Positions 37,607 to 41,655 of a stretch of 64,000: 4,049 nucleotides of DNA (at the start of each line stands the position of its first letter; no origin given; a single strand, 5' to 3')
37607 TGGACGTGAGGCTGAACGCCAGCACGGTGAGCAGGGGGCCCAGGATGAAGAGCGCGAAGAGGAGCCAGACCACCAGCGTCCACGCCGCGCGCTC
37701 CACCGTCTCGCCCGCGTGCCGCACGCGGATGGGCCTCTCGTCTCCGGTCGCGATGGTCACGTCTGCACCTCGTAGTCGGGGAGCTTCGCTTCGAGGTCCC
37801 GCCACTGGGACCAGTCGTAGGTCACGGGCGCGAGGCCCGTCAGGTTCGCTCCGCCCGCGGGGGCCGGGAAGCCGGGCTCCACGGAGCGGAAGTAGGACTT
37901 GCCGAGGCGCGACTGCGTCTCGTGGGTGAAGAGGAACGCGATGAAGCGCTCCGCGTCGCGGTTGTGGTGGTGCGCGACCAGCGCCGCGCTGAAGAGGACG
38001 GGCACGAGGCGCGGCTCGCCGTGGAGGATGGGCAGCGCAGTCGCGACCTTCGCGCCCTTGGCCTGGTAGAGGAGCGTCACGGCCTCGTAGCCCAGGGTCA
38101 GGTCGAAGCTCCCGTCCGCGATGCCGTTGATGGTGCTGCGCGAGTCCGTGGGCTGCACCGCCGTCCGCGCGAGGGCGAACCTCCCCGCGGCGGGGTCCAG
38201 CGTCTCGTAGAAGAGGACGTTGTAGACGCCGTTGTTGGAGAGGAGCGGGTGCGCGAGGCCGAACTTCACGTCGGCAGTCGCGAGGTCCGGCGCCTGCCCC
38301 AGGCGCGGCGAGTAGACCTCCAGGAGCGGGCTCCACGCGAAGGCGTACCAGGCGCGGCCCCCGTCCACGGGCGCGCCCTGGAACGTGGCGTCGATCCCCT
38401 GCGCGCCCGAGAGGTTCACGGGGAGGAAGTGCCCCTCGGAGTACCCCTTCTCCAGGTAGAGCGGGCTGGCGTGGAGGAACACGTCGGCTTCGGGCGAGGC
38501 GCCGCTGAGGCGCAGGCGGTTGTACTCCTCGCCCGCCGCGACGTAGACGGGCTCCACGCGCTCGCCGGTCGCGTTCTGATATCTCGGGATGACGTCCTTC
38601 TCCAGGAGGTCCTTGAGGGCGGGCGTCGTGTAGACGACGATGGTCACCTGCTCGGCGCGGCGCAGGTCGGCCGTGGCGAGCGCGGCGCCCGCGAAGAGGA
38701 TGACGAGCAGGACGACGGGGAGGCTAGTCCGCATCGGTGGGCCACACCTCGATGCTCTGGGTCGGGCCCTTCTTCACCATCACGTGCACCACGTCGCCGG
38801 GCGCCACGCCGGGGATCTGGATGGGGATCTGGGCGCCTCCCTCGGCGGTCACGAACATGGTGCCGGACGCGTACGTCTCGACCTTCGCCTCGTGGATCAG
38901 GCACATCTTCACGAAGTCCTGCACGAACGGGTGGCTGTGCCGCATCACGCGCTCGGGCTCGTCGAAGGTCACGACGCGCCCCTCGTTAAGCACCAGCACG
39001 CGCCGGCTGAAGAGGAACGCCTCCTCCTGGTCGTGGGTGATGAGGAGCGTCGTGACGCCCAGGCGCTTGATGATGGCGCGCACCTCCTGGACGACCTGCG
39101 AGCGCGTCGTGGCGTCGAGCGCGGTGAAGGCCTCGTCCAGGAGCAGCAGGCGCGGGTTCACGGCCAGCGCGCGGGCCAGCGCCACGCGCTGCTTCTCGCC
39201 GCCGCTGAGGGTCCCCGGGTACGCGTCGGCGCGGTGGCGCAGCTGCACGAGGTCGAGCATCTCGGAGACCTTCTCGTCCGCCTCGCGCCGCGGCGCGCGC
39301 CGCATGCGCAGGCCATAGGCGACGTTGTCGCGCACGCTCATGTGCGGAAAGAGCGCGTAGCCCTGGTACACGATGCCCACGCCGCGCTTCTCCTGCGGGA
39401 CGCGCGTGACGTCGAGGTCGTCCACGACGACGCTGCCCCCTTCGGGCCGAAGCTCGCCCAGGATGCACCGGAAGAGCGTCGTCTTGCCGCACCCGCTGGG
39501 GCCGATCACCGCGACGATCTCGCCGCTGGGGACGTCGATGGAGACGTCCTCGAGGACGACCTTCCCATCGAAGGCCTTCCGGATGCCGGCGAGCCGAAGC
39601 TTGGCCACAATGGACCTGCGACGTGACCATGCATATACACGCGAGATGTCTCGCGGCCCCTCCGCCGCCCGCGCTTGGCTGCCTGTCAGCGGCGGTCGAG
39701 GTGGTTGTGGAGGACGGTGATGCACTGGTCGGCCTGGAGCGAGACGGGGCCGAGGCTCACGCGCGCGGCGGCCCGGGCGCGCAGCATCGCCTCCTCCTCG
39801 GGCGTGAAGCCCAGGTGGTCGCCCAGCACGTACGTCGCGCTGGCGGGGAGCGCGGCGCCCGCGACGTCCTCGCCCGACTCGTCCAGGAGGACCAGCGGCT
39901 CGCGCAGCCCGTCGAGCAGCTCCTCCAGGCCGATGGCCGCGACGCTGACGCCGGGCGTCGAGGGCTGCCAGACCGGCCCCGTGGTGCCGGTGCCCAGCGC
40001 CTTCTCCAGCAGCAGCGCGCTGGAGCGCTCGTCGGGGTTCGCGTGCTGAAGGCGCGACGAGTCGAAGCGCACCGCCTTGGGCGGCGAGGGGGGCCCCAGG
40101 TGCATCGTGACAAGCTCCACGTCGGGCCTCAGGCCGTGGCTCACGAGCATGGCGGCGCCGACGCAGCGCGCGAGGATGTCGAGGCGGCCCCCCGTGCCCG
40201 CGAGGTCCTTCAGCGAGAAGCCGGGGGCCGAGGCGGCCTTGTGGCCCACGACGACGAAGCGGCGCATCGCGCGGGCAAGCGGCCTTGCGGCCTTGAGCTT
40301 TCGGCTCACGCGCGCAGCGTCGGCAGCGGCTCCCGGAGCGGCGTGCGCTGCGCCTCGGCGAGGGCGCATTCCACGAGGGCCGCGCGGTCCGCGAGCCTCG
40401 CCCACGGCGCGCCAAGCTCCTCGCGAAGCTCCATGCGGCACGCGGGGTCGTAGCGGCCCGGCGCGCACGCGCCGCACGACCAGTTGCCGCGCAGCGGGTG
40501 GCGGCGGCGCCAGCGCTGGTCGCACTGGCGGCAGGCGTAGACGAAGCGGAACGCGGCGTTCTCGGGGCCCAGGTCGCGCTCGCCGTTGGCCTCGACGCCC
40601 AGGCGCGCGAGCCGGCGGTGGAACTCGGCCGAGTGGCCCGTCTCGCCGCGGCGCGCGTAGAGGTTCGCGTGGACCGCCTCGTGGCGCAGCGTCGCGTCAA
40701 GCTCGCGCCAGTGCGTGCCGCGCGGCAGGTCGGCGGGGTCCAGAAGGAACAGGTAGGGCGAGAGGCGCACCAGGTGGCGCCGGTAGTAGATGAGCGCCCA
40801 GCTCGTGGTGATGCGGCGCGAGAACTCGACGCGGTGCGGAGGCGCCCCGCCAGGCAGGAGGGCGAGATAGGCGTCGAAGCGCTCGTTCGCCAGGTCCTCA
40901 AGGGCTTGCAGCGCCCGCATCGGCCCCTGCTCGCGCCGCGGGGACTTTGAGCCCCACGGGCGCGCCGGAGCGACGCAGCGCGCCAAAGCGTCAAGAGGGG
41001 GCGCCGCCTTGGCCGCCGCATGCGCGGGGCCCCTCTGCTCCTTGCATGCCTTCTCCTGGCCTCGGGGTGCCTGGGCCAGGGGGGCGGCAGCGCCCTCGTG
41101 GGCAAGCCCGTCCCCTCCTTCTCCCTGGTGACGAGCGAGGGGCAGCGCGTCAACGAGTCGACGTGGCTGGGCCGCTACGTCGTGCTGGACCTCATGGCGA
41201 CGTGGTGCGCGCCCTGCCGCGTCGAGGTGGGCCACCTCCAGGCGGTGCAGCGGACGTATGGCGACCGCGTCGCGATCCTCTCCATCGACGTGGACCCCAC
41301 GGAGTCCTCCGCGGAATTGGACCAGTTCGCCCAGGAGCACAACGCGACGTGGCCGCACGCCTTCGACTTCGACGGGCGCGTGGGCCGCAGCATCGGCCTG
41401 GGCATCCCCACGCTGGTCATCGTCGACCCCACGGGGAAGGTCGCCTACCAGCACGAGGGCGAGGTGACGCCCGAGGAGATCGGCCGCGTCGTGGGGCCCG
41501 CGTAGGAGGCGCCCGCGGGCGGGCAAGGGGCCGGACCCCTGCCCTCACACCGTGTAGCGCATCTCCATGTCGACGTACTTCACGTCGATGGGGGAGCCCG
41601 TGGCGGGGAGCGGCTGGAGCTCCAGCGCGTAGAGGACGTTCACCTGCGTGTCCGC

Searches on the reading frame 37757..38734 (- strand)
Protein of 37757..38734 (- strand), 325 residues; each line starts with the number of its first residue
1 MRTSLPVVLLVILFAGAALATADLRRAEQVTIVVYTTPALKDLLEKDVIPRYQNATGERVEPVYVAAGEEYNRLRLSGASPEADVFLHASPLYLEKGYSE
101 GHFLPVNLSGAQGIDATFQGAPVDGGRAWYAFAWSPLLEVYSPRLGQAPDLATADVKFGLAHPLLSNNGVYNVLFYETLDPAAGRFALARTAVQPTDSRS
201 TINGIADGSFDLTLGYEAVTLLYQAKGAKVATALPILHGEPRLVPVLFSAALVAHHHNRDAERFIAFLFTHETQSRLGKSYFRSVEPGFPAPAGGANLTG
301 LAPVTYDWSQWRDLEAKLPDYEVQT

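Call 67: search_protein_families(library=pfam, proteins=[window:37757-38734:-], max_evalue=0.0001)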
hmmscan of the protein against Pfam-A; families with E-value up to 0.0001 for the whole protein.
window:37757-38734:- (325 aa): 2 families
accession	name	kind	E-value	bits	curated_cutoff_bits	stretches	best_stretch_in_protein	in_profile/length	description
PF13531.11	SBP_bac_11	-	1.3e-15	58.2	25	1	32-283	1-227/227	Bacterial extracellular solute-binding protein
PF01547.30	SBP_bac_1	-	3.9e-05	24.2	26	1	43-274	9-306/307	Bacterial extracellular solute-binding protein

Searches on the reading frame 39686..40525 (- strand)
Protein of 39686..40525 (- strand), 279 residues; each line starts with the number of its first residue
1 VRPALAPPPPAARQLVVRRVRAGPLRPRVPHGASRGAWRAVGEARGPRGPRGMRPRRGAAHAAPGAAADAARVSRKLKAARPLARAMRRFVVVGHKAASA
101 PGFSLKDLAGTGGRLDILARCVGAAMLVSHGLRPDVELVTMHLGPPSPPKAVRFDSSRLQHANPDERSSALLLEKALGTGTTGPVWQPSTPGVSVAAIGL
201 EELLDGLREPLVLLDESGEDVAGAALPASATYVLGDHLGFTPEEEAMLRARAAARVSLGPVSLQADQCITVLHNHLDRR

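Call 67: search_protein_families(library=pfam, proteins=[window:39686-40525:-], max_evalue=0.0001)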
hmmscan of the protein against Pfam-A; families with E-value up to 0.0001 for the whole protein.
window:39686-40525:- (279 aa): 1 family
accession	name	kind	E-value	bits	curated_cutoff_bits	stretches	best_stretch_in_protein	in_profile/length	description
PF04013.17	Methyltrn_RNA_2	-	4.7e-56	190.1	25.5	1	87-278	1-195/198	Putative SAM-dependent RNA methyltransferase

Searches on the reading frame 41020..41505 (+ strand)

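Call 67: search_protein_families(library=pfam, proteins=[window:41020-41505:+], max_evalue=0.0001)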
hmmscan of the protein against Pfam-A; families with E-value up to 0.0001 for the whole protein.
window:41020-41505:+ (161 aa): 6 families
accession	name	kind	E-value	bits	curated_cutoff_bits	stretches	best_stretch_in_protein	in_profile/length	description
PF00578.27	AhpC-TSA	-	1.1e-17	64.6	26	1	27-143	1-123/124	AhpC/TSA family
PF08534.16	Redoxin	-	7.5e-16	58.7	26.6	1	27-151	2-138/148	Redoxin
PF00085.26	Thioredoxin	-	3.9e-07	30.4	23.5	1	53-98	20-65/103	Thioredoxin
PF13905.12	Thioredoxin_8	-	2.5e-06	28.2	27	1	51-141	1-94/94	Thioredoxin-like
PF13098.12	Thioredoxin_2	-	3e-05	24.7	27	1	51-154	5-100/104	Thioredoxin-like domain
PF02630.20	SCO1-SenC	-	3.7e-05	24.1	22.8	1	33-107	3-82/134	SCO1/SenC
